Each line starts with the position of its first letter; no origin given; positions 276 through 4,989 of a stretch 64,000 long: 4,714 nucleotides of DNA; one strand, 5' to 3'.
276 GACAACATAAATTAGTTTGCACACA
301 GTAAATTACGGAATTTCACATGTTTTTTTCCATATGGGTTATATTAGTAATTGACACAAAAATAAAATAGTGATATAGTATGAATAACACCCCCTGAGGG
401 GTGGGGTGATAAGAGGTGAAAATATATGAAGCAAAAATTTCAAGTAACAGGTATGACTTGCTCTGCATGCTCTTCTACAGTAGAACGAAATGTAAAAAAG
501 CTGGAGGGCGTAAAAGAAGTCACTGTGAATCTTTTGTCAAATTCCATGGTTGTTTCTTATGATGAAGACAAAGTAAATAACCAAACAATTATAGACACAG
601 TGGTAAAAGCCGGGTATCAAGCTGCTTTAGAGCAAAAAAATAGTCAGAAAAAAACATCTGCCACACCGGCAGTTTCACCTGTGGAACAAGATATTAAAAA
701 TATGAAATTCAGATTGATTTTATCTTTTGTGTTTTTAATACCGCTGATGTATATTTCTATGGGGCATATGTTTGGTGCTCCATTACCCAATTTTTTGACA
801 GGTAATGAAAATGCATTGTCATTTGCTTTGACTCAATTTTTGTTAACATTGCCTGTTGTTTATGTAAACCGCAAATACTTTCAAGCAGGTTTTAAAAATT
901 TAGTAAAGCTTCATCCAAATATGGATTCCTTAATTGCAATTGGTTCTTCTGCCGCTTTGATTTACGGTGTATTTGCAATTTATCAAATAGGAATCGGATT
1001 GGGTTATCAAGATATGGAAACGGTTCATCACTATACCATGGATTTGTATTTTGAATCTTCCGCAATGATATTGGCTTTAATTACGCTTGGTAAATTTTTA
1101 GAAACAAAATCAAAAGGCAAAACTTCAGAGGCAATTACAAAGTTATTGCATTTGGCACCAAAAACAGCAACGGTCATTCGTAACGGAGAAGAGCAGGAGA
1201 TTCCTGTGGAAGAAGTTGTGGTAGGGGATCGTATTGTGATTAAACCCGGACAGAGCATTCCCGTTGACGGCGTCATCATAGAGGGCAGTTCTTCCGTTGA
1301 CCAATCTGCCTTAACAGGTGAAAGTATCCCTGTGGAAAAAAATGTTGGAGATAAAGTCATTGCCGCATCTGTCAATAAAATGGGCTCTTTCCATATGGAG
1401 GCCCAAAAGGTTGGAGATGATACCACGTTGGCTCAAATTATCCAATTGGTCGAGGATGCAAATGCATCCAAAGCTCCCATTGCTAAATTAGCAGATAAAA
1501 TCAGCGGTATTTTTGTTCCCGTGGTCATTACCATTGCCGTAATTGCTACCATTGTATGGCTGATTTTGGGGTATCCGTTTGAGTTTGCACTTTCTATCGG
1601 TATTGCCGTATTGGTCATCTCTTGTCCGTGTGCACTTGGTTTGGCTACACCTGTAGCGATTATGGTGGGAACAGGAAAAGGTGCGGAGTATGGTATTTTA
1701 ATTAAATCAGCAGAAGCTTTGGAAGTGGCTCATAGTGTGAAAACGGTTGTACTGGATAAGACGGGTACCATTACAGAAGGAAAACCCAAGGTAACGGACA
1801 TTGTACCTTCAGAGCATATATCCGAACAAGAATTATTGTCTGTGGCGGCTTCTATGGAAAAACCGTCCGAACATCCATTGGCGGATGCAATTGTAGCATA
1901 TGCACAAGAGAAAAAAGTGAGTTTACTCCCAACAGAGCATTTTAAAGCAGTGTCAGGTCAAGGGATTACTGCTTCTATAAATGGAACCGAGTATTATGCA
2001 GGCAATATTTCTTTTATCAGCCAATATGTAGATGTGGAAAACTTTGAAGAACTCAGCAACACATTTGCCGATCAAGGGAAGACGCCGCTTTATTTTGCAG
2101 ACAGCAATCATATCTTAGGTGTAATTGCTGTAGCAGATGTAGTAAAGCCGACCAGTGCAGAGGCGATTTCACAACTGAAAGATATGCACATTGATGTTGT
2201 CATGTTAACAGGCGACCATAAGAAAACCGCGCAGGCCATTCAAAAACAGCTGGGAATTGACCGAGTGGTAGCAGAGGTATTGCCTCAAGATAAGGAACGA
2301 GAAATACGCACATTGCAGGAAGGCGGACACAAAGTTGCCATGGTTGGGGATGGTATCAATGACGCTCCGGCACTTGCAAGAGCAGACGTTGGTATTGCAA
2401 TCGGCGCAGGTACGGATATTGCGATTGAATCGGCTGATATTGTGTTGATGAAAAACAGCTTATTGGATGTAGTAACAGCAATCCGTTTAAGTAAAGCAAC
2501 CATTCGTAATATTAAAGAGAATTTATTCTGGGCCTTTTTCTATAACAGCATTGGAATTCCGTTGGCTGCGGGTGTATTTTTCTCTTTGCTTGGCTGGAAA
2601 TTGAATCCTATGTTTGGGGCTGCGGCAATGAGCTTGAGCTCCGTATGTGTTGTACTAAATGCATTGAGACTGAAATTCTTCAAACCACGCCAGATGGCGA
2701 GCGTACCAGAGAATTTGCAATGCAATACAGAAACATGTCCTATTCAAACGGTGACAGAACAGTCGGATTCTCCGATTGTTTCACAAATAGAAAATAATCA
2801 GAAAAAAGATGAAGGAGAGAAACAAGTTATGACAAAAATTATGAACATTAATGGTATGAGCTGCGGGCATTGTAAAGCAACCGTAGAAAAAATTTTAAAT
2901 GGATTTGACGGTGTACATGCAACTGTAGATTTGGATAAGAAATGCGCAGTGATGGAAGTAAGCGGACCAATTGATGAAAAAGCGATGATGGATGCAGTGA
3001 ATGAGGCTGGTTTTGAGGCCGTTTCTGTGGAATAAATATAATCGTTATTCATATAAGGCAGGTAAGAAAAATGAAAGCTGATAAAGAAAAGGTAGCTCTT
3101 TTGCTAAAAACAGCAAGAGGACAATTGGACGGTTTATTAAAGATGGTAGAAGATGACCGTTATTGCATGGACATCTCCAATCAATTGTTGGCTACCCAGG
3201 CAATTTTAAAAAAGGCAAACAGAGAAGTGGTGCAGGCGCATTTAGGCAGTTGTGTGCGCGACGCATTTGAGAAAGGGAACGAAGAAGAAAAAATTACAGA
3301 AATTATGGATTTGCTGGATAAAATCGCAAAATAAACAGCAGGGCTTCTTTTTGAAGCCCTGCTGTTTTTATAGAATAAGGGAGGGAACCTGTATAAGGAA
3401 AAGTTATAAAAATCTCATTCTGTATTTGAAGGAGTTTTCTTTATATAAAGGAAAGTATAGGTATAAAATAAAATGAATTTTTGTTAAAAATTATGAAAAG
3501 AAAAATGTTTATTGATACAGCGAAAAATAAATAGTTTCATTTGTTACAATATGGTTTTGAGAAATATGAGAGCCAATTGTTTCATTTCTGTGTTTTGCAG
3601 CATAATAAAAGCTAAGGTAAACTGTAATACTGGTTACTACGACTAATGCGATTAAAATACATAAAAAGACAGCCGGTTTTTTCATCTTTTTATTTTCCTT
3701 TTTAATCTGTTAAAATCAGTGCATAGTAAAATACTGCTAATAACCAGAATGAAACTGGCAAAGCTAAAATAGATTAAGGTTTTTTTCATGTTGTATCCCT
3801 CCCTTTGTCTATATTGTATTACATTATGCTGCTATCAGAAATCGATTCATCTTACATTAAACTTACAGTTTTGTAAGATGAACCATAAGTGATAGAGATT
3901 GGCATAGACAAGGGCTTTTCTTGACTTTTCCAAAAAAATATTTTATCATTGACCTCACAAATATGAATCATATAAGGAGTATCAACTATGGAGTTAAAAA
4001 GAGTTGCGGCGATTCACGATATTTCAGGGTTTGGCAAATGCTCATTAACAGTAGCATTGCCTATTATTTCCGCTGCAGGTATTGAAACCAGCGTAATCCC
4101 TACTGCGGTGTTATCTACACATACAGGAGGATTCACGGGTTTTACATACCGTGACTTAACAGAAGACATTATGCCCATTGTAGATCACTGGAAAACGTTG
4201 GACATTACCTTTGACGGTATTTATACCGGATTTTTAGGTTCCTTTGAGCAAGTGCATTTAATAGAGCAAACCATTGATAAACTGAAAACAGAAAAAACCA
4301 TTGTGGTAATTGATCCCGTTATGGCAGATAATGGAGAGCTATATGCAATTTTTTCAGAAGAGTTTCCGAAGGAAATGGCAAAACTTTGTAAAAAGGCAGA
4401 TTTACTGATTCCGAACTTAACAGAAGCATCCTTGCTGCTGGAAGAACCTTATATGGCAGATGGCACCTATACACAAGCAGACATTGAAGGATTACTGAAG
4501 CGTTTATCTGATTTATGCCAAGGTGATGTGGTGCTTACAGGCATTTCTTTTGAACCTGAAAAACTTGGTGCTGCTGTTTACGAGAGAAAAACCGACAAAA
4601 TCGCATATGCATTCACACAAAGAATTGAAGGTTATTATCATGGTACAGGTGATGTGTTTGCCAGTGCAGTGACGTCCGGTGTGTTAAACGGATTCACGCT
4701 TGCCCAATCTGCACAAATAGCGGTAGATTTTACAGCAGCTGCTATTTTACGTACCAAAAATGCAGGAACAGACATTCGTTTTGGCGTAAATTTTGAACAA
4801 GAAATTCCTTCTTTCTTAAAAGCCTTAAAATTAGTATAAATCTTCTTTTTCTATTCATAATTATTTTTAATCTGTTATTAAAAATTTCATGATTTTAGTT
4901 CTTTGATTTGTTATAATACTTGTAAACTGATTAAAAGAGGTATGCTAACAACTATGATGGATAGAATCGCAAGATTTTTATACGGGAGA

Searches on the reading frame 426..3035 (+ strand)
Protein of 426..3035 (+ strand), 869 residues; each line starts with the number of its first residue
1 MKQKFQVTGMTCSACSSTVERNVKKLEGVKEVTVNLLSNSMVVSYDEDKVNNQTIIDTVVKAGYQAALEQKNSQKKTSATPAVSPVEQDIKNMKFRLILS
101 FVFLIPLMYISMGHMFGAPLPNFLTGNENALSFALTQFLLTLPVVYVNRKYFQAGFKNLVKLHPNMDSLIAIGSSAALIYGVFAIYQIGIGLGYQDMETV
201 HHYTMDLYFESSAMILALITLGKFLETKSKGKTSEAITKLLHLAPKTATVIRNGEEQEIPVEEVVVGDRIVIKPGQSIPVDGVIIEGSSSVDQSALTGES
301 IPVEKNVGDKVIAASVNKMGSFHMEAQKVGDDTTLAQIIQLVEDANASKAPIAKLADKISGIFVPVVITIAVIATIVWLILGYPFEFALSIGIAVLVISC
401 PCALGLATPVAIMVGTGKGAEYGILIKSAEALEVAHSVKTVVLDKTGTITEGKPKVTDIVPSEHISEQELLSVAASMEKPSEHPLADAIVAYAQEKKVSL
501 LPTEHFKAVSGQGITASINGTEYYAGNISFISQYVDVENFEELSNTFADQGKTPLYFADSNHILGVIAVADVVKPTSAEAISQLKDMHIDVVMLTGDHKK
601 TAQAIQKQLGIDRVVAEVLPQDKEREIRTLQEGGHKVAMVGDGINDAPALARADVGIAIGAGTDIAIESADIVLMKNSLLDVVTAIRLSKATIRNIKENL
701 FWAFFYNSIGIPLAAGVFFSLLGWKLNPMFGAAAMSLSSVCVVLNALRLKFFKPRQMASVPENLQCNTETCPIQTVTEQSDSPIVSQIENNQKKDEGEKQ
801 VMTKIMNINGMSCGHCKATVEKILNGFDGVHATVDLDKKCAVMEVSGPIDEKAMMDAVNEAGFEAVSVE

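Call 62: search_protein_families(library=pfam, proteins=[window:426-3035:+], max_evalue=0.00001)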
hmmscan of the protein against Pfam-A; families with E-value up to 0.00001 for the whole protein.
window:426-3035:+ (869 aa): 5 families
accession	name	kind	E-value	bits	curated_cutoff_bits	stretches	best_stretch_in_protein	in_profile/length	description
PF00122.25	E1-E2_ATPase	-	3.6e-63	212.8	28.1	1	243-420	2-179/181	E1-E2 ATPase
PF00702.32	Hydrolase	-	4.7e-40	138.5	26.4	1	438-654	1-191/191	haloacid dehalogenase-like hydrolase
PF00403.32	HMA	-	1.4e-25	89.8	24.8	2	5-65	2-62/62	Heavy-metal-associated domain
PF19991.5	HMA_2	-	1.2e-07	32.3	30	1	18-74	34-90/154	Heavy metal associated domain 2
PF08282.18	Hydrolase_3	-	9e-06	26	20.9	0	635-678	204-247/255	haloacid dehalogenase-like hydrolase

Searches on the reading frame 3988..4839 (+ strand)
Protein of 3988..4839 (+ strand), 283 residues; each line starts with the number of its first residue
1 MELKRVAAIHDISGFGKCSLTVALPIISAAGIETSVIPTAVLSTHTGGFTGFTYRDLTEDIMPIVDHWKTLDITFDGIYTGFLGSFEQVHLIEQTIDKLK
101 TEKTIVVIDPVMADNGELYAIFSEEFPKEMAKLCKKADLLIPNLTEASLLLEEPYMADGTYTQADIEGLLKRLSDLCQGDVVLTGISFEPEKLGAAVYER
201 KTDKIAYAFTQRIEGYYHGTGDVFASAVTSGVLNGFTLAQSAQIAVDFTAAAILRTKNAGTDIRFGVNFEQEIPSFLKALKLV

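Call 62: search_protein_families(library=pfam, proteins=[window:3988-4839:+], max_evalue=0.00001)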
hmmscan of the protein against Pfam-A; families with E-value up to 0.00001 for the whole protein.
window:3988-4839:+ (283 aa): 2 families
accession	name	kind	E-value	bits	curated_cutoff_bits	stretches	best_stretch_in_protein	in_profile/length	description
PF08543.17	Phos_pyr_kin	-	3.1e-24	86.1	27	1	69-261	55-240/246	Phosphomethylpyrimidine kinase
PF00294.29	PfkB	-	1.9e-07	31.2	25.8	1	125-256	172-293/302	pfkB family carbohydrate kinase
